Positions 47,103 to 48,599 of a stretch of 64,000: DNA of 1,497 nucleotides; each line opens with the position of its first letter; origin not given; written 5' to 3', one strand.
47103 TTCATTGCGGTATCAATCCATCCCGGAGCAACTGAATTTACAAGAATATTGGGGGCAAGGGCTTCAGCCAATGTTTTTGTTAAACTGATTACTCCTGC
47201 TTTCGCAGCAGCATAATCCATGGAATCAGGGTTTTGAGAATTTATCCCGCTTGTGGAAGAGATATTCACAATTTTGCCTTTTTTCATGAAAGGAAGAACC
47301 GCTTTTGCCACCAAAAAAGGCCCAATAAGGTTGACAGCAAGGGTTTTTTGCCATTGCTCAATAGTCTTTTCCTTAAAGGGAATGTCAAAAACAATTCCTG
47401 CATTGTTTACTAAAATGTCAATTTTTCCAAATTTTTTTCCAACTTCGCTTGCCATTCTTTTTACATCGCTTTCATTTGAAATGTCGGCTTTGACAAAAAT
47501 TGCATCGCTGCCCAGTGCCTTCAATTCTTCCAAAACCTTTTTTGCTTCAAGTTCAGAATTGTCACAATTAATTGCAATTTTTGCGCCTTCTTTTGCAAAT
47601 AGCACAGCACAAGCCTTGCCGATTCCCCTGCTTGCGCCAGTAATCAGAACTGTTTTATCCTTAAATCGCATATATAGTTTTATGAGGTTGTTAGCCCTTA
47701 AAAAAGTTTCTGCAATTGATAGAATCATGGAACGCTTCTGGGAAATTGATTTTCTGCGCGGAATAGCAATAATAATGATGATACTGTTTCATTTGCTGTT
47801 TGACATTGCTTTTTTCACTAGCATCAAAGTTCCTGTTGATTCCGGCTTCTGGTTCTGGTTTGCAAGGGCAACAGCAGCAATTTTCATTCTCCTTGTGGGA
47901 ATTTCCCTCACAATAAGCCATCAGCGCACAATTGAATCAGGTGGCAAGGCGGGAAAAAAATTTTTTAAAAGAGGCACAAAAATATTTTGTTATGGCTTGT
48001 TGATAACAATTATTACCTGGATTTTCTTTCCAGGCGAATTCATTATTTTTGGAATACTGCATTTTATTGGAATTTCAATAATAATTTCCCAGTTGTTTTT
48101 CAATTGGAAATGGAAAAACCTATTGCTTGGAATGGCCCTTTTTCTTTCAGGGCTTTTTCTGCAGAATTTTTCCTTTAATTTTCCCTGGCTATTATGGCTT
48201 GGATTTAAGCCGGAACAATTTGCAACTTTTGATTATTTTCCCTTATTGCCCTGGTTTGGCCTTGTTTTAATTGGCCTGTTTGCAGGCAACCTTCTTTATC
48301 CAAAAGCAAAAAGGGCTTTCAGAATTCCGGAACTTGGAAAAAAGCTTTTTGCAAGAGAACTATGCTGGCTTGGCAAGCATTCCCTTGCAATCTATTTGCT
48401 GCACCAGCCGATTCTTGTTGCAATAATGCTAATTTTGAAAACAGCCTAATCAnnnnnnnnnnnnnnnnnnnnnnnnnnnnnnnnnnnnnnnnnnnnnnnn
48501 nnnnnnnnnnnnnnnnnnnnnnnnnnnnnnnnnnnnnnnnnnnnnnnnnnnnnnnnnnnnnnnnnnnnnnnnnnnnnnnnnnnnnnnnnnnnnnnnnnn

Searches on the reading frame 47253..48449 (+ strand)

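Call 58: search_protein_families(library=pfam, proteins=[window:47253-48449:+], max_evalue=0.00001)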
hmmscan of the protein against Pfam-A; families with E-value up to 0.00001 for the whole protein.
window:47253-48449:+ (398 aa): 2 families
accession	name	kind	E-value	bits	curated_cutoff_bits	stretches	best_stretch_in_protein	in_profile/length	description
PF07786.18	HGSNAT_cat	-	1.1e-81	274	22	1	161-386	1-222/222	Heparan-alpha-glucosaminide N-acetyltransferase, catalytic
PF01757.29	Acyl_transf_3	-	6.5e-07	29.1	31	0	164-259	3-98/326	Acyltransferase domain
